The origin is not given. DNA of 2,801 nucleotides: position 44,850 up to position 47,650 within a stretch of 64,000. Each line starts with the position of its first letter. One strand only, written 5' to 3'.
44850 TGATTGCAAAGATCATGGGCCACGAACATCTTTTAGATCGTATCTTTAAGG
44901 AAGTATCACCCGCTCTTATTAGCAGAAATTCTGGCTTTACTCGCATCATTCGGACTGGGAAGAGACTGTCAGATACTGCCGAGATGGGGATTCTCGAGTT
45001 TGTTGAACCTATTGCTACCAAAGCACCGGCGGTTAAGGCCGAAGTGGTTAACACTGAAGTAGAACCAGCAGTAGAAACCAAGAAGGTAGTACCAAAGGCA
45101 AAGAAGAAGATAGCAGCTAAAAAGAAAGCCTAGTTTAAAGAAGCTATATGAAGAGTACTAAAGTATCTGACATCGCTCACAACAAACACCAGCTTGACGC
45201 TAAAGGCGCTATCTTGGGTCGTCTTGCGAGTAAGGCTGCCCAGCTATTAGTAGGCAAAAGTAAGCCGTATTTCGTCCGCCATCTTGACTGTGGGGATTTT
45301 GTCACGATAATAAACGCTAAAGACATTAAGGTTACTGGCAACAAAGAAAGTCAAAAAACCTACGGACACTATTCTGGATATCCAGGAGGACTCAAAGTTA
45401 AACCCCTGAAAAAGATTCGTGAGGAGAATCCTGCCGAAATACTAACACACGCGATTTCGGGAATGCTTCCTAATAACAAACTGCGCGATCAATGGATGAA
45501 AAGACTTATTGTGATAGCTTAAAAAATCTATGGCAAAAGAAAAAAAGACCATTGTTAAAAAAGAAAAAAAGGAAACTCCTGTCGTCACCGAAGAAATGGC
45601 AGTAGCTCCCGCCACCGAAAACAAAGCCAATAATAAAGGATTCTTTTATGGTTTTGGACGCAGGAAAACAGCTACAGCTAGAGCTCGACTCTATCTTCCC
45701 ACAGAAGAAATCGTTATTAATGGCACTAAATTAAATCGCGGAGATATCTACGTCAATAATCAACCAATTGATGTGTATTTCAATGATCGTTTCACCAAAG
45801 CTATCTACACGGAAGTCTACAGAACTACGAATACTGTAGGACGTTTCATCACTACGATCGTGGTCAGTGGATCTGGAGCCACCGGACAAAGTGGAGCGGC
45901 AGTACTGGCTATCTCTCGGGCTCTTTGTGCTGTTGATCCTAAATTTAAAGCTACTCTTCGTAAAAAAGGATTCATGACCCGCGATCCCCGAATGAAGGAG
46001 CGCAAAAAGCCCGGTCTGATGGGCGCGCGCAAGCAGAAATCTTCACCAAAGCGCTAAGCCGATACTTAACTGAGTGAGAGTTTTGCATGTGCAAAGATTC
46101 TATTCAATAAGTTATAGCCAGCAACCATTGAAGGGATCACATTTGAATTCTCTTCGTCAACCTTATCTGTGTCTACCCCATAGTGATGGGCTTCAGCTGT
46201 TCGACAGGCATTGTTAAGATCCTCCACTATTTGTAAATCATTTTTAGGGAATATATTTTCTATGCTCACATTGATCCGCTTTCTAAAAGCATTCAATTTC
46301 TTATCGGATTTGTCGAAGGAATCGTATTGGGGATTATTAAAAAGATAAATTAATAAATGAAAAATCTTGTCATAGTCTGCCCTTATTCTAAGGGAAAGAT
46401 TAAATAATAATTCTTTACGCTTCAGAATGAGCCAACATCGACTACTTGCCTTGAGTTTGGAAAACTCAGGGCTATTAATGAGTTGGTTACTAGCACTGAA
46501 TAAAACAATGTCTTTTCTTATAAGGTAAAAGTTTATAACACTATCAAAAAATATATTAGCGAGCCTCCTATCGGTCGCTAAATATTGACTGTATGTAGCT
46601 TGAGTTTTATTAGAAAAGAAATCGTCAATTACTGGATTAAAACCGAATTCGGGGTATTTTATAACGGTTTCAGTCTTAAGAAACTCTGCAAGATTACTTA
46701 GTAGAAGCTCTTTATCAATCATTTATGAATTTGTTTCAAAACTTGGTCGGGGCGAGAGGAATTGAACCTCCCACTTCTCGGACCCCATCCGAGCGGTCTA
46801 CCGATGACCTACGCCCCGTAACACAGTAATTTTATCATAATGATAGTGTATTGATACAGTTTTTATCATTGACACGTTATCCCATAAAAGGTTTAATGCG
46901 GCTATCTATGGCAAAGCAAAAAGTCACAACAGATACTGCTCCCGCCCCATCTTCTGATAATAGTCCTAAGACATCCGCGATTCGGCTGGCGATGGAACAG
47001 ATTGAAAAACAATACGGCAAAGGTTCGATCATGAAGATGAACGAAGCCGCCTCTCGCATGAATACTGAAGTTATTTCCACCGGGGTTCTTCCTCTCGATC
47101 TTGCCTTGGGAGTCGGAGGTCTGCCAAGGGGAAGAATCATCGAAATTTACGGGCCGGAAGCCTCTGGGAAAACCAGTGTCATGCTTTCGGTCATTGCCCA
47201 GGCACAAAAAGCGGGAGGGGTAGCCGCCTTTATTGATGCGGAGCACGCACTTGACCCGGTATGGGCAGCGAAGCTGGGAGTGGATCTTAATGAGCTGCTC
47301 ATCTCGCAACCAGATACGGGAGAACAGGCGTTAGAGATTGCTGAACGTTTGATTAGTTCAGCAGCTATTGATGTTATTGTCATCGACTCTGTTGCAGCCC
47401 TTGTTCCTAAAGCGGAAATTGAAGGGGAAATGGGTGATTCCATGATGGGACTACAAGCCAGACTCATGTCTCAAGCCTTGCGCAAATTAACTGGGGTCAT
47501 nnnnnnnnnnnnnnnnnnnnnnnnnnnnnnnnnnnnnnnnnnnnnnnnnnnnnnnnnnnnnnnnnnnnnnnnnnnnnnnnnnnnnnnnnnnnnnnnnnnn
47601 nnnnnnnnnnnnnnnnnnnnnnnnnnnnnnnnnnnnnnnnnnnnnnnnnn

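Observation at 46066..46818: AT-rich orphan ORF with an HEPN-like Rx4H motif immediately downstream of tRNA-Pro(GGG), at the end of the ribosomal supercluster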

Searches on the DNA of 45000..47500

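Call 101: search_rna_families(source=window, start=45000, end=47500, threshold=evalue, max_evalue=1)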
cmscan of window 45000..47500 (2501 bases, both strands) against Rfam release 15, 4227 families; matches with E-value up to 1: 1.
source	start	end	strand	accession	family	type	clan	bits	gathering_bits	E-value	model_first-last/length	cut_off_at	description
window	46747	46818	-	RF00005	tRNA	Gene; tRNA;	CL00001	55.5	29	1.2e-10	1-71/71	no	tRNA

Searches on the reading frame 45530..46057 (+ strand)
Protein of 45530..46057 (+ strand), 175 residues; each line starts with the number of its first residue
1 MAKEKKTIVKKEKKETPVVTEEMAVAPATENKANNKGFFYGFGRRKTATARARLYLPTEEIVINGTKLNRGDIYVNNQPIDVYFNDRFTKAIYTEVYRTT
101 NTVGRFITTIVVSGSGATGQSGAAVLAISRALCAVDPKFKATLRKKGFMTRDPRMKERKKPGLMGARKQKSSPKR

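Call 18: find_homologous_proteins(query=window:45530-46057:+, max_evalue=1e-30)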
Query window:45530-46057:+ (175 aa): 117 proteins with E <= 1e-30 among 4880 candidates.
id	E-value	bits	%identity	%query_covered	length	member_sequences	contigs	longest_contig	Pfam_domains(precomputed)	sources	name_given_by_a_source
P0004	1.5e-107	375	100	100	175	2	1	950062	PF00380.26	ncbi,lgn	-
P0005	1.8e-67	244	79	81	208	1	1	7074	PF00380.26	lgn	-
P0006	9.9e-67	242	69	91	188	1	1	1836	PF00380.26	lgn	-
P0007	5.8e-66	240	75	82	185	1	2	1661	PF00380.26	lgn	-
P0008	7.8e-66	239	65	97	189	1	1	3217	PF00380.26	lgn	-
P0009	7.9e-66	239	68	96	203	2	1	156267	PF00380.26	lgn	-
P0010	1.1e-65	239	79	81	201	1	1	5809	PF00380.26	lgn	-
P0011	3.9e-65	237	68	94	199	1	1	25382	PF00380.26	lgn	-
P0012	5.8e-65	236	70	89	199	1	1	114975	PF00380.26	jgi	-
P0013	6.3e-65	236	70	85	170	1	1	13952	PF00380.26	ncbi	-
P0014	2.5e-64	234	74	82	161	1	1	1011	PF00380.26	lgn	-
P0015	4.8e-64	233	66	90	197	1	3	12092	PF00380.26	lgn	-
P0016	7.8e-64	233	69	93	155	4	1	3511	PF00380.26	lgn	-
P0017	9.8e-64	232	73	86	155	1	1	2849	PF00380.26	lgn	-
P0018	1.1e-63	232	75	79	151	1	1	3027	PF00380.26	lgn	-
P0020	1.6e-63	232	73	79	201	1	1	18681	PF00380.26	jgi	-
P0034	1.1e-61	226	74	81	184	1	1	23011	PF00380.26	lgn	-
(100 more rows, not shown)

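Call 36: find_encoding_contigs(protein=P0009, flank=5000, max_places=1)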
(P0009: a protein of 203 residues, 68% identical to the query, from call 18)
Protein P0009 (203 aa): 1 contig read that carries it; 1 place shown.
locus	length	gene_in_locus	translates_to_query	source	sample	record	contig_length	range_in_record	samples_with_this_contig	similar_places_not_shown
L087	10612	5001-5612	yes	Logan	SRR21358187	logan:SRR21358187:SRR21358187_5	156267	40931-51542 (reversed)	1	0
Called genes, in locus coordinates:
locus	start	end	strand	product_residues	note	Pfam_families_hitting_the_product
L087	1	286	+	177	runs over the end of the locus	PF00406:ADK, PF02223:Thymidylate_kin (faint), PF02224:Cytidylate_kin (weak), PF13207:AAA_17, PF13238:AAA_18, PF13671:AAA_33 (weak)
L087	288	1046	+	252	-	PF00557:Peptidase_M24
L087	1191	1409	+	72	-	PF01176:eIF-1a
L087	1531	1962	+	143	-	PF00416:Ribosomal_S13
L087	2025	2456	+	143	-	PF00411:Ribosomal_S11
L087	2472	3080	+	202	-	PF00163:Ribosomal_S4, PF01479:S4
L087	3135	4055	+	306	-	PF01193:RNA_pol_L, PF01000:RNA_pol_A_bac, PF03118:RNA_pol_A_CTD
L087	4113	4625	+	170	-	PF01196:Ribosomal_L17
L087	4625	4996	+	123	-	PF00572:Ribosomal_L13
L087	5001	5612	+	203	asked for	PF00380:Ribosomal_S9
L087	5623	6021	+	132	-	PF01035:DNA_binding_1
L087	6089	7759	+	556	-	PF13229:Beta_helix (faint), PF17936:Big_6 (weak)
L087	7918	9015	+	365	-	PF00154:RecA_N, PF06745:ATPase (faint), PF08423:Rad51, PF27531:MT3502_N (weak), PF21096:RecA_C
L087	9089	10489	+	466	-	PF00012:HSP70, PF06723:MreB_Mbl (faint), PF00012:HSP70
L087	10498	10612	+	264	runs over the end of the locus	PF06182:ABC2_membrane_6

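Call 37: find_encoding_contigs(protein=P0005, flank=5000, max_places=1)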
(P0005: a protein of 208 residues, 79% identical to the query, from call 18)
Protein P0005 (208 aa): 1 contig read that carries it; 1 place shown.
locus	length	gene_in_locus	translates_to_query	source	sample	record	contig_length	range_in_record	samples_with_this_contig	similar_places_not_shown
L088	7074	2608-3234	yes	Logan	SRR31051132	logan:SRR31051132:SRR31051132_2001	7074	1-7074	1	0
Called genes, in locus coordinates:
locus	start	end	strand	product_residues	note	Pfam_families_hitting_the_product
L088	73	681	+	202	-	PF00163:Ribosomal_S4, PF01479:S4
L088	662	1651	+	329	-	PF01193:RNA_pol_L, PF01000:RNA_pol_A_bac, PF03118:RNA_pol_A_CTD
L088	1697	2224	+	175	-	PF01196:Ribosomal_L17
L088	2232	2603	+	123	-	PF00572:Ribosomal_L13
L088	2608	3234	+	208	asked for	PF00380:Ribosomal_S9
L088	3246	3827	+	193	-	-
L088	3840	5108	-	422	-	PF05221:AdoHcyase, PF00670:AdoHcyase_NAD, PF07991:KARI_N (weak)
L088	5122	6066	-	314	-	PF00294:PfkB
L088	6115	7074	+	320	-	?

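Call 39: find_encoding_contigs(protein=P0012, flank=5000, max_places=1)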
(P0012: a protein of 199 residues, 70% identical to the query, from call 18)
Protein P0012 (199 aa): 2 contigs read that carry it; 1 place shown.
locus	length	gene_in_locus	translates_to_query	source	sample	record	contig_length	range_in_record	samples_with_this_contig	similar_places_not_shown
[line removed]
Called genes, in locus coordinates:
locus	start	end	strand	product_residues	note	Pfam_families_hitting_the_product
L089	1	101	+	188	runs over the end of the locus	PF00406:ADK, PF02223:Thymidylate_kin (faint), PF02224:Cytidylate_kin (weak), PF13207:AAA_17, PF13238:AAA_18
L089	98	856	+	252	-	PF00557:Peptidase_M24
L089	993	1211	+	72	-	PF01176:eIF-1a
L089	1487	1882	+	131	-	PF00416:Ribosomal_S13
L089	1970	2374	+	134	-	PF00411:Ribosomal_S11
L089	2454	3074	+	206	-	PF00163:Ribosomal_S4, PF01479:S4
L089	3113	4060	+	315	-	PF01193:RNA_pol_L, PF01000:RNA_pol_A_bac, PF03118:RNA_pol_A_CTD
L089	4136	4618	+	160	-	PF01196:Ribosomal_L17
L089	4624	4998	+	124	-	PF00572:Ribosomal_L13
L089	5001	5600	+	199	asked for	PF00380:Ribosomal_S9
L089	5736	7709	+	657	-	-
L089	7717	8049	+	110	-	PF08922:DUF1905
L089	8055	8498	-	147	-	-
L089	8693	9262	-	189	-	-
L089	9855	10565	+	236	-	-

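Call 40: find_encoding_contigs(protein=P0011, flank=5000, max_places=1)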
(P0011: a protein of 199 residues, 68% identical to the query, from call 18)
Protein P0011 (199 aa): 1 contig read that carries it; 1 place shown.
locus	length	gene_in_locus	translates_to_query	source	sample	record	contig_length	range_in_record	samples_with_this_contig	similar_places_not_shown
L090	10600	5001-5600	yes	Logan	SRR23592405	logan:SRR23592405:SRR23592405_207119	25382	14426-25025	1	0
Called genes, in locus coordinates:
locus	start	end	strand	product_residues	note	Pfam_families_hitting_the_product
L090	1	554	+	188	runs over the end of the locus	PF00406:ADK, PF02223:Thymidylate_kin (faint), PF02224:Cytidylate_kin (weak), PF13207:AAA_17, PF13238:AAA_18, PF13521:AAA_28 (weak), PF13671:AAA_33 (weak)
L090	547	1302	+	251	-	PF00557:Peptidase_M24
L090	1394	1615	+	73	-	PF01176:eIF-1a, PF16745:RsgA_N (weak)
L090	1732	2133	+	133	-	PF00416:Ribosomal_S13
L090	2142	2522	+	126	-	PF00411:Ribosomal_S11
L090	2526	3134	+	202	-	PF00163:Ribosomal_S4, PF01479:S4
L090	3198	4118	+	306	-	PF01193:RNA_pol_L, PF01000:RNA_pol_A_bac, PF03118:RNA_pol_A_CTD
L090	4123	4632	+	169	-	PF01196:Ribosomal_L17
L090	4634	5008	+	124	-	PF00572:Ribosomal_L13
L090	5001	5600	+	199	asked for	PF00380:Ribosomal_S9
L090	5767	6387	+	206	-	-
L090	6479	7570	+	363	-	PF00154:RecA_N, PF06745:ATPase (faint), PF08423:Rad51, PF27531:MT3502_N (weak), PF21096:RecA_C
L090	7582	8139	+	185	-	PF01728:FtsJ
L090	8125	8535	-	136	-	-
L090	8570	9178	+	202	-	PF27462:RecX_N, PF21982:RecX_HTH1, PF02631:RecX_HTH2, PF21981:RecX_HTH3 (weak)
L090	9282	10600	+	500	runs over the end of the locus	PF12072:RNase_Y_N, PF00013:KH_1 (weak), PF01966:HD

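Call 90: find_encoding_contigs(protein=P0010, flank=5000, max_places=1)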
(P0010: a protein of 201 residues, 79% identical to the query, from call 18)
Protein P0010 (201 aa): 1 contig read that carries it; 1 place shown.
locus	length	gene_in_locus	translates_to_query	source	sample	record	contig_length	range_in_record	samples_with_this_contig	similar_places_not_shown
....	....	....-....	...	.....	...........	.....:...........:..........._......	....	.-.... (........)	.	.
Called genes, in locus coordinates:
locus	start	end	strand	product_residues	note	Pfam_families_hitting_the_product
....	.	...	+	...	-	?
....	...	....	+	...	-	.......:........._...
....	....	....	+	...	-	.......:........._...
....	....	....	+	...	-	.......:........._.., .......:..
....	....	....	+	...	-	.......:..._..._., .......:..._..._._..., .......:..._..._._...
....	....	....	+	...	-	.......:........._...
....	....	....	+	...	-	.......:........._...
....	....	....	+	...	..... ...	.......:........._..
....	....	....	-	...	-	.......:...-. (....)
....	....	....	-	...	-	?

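Call 91: find_encoding_contigs(protein=P0034, flank=5000, max_places=1)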
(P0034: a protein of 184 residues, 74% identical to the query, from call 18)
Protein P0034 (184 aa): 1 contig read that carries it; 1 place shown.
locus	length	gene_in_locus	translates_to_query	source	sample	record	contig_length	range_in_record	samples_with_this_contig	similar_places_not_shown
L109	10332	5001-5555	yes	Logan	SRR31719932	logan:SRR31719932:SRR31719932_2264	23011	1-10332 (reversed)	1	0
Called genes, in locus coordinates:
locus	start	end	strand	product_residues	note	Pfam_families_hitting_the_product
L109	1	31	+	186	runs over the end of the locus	PF00406:ADK, PF01712:dNK (faint), PF02223:Thymidylate_kin (faint), PF13207:AAA_17, PF13238:AAA_18, PF13671:AAA_33 (weak)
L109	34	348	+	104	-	-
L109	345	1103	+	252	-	PF00557:Peptidase_M24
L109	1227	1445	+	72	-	PF01176:eIF-1a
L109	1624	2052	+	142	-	PF00416:Ribosomal_S13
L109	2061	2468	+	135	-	PF00411:Ribosomal_S11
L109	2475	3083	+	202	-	PF00163:Ribosomal_S4, PF01479:S4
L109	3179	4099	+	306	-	PF01193:RNA_pol_L, PF01000:RNA_pol_A_bac, PF03118:RNA_pol_A_CTD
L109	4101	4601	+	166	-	PF01196:Ribosomal_L17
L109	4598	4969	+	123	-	PF00572:Ribosomal_L13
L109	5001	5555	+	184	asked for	PF00380:Ribosomal_S9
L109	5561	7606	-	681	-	PF10060:DUF2298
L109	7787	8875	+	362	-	PF00154:RecA_N, PF06745:ATPase (faint), PF08423:Rad51 (weak), PF27531:MT3502_N, PF21096:RecA_C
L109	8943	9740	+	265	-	PF06182:ABC2_membrane_6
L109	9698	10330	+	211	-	?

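Call 92: find_encoding_contigs(protein=P0020, flank=5000, max_places=1)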
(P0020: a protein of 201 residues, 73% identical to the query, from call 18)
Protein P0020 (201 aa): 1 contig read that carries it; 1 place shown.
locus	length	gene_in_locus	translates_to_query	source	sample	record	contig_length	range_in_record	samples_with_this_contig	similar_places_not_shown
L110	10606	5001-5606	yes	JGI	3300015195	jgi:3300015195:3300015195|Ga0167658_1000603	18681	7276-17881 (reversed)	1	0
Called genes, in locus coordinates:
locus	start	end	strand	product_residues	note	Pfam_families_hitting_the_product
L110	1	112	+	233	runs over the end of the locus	PF00557:Peptidase_M24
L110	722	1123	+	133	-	PF01176:eIF-1a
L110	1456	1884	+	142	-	PF00416:Ribosomal_S13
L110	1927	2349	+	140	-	PF00411:Ribosomal_S11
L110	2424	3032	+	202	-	PF00163:Ribosomal_S4, PF01479:S4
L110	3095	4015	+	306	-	PF01193:RNA_pol_L, PF01000:RNA_pol_A_bac, PF03118:RNA_pol_A_CTD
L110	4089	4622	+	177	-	PF01196:Ribosomal_L17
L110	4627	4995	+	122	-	PF00572:Ribosomal_L13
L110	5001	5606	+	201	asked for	PF00380:Ribosomal_S9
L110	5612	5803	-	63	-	PF18893:DUF5652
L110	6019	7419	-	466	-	-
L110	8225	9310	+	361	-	PF00154:RecA_N, PF06745:ATPase (weak), PF08423:Rad51, PF27531:MT3502_N (weak), PF21096:RecA_C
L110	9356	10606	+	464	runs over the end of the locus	PF00012:HSP70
